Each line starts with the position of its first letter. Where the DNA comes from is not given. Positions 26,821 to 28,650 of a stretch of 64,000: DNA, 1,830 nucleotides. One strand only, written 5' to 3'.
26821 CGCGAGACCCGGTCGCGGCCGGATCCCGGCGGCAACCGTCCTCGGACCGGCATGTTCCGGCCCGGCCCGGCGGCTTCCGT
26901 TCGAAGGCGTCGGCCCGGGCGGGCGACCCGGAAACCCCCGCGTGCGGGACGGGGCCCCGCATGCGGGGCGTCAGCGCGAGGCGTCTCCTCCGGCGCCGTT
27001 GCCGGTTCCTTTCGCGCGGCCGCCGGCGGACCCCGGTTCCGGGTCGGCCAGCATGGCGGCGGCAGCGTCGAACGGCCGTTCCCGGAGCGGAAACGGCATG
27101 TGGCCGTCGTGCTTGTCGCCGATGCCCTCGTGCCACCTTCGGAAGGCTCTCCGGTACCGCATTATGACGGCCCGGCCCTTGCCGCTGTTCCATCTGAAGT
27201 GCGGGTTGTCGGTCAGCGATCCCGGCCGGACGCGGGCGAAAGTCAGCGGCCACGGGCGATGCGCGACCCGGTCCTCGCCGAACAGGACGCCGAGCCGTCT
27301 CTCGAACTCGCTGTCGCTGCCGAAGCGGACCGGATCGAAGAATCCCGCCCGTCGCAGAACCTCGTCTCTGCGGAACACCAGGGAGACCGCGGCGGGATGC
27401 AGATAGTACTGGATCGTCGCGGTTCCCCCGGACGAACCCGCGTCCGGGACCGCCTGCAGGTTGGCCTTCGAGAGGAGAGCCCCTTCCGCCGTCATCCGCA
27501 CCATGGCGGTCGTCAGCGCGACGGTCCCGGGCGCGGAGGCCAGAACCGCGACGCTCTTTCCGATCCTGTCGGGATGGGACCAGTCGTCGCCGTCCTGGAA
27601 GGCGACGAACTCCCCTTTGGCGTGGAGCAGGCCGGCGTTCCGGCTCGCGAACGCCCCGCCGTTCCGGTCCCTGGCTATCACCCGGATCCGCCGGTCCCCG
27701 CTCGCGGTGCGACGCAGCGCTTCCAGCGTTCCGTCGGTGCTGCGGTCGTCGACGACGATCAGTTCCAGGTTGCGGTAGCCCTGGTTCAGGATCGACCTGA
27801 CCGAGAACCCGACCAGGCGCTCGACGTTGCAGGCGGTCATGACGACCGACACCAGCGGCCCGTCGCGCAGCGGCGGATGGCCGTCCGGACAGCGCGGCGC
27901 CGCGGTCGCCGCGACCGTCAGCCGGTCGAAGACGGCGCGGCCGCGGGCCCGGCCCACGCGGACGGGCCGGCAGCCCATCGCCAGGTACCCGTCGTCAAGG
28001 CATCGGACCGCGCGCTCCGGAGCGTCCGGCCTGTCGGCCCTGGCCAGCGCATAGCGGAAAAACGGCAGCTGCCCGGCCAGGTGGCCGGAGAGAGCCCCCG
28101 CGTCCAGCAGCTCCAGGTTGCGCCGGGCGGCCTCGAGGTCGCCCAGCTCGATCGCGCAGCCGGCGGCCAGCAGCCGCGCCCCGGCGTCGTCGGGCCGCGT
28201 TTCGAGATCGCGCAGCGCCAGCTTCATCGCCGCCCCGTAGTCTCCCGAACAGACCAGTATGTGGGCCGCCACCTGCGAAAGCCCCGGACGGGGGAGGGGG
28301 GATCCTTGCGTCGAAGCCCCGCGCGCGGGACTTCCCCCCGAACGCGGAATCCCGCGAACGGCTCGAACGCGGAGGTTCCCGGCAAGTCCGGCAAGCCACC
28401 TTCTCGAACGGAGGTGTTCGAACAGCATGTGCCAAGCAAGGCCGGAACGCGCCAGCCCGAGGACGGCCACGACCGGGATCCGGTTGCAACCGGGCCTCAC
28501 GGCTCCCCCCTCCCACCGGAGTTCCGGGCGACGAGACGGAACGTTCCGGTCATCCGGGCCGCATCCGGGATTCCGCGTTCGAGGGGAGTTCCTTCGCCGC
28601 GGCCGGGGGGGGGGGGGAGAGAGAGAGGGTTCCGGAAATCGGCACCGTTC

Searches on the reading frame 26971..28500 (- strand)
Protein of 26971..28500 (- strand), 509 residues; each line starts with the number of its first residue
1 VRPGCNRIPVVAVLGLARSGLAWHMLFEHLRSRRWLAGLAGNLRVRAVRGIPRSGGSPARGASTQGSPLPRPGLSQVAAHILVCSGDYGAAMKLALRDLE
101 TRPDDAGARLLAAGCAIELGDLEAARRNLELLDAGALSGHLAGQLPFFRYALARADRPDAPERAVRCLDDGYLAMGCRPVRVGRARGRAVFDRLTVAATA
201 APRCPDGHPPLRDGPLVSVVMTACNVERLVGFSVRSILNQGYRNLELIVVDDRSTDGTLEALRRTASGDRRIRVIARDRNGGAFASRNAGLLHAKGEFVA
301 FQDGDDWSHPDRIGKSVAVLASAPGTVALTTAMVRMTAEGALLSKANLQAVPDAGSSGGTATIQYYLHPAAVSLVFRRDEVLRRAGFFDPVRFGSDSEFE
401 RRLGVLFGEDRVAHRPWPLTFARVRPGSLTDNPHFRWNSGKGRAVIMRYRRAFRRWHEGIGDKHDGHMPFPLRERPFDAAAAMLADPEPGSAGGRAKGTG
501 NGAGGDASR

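Call 10: search_protein_families(library=pfam, proteins=[window:26971-28500:-], max_evalue=0.01)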
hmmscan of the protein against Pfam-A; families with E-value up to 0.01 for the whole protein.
window:26971-28500:- (509 aa): 5 families
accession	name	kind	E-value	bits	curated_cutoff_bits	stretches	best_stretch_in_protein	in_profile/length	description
PF00535.33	Glycos_transf_2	-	2.3e-29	102.9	23.3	1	218-333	1-116/168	Glycosyl transferase family 2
PF13641.12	Glyco_tranf_2_3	-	1e-12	49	27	1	217-344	3-133/230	Glycosyltransferase like family 2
PF10111.15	Glyco_tranf_2_2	-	2.8e-08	34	27.3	1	238-321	23-107/276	Glycosyltransferase like family 2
PF14559.12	TPR_19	-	0.00014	22.6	25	1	85-132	4-51/68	Tetratricopeptide repeat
PF12895.13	ANAPC3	-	0.00032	21.3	27.2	1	79-130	30-80/82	Anaphase-promoting complex, cyclosome, subunit 3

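Call 62: search_protein_families(library=ncbifam, proteins=[window:26971-28500:-], max_evalue=0.01)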
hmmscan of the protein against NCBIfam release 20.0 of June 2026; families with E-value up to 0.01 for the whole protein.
window:26971-28500:- (509 aa): 22 families
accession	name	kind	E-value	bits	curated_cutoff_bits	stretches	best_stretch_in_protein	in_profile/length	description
NF047683.1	TeichurnBiosyTuaG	equivalog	4.6e-27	95.2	400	1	213-346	4-136/252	teichuronic acid biosynthesis protein TuaG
NF053739.1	GlytfEpsEBac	equivalog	3.6e-23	81.9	450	1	215-341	1-128/265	glycosyltransferase EpsE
NF007482.0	PRK10073.1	equivalog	1.1e-16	60.7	423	1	215-311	6-101/334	glycosyltransferase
NF007453.0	PRK10018.1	equivalog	1.3e-15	57.8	382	1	212-314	3-105/280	colanic acid biosynthesis glycosyltransferase WcaA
TIGR03965.1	mycofact_glyco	equivalog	2e-15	56.7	280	1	215-403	74-263/467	mycofactocin biosynthesis glycosyltransferase MftF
TIGR04017.1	WcaA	equivalog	3.2e-15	56.5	495.75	1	213-314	3-104/279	colanic acid biosynthesis glycosyltransferase WcaA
NF050050.1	ProtGlycPglI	equivalog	1.5e-14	54.1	500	1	215-307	2-95/306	GalNAc(5)-diNAcBac-PP-undecaprenol beta-1,3-glucosyltransferase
TIGR03937.1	PgaC_IcaA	equivalog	4.3e-14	52.3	422.3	1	208-331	38-161/407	poly-beta-1,6-N-acetyl-D-glucosamine synthase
NF041875.1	EPS_EpsD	equivalog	8.3e-14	51.7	370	1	217-398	1-184/325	exopolysaccharide biosynthesis glycosyltransferase EpsD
NF041394.1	GtaseAglG_Halo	equivalog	6e-11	42.2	440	1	217-333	3-119/304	glucosyl-dolichyl phosphate glucuronosyltransferase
NF047588.1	GlcsyltransPgfSStrep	equivalog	7.1e-10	38.6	500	1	236-313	26-103/308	glycosyltransferase PgfS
TIGR03469.1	HpnB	hypoth_equivalog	1.4e-09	37.5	379.25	1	213-340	42-178/386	hopene-associated glycosyltransferase HpnB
NF038302.1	EPS_HpsE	equivalog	2.8e-07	29.8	300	1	244-331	33-122/307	hormogonium polysaccharide biosynthesis glycosyltransferase HpsE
NF045692.1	OglycostaseCruG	equivalog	1.2e-06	27.7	600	1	216-278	42-104/386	2'-O-glycosyltransferase CruG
TIGR04242.1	nodulat_NodC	equivalog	4.6e-05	22.6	550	1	210-338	43-170/395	chitooligosaccharide synthase NodC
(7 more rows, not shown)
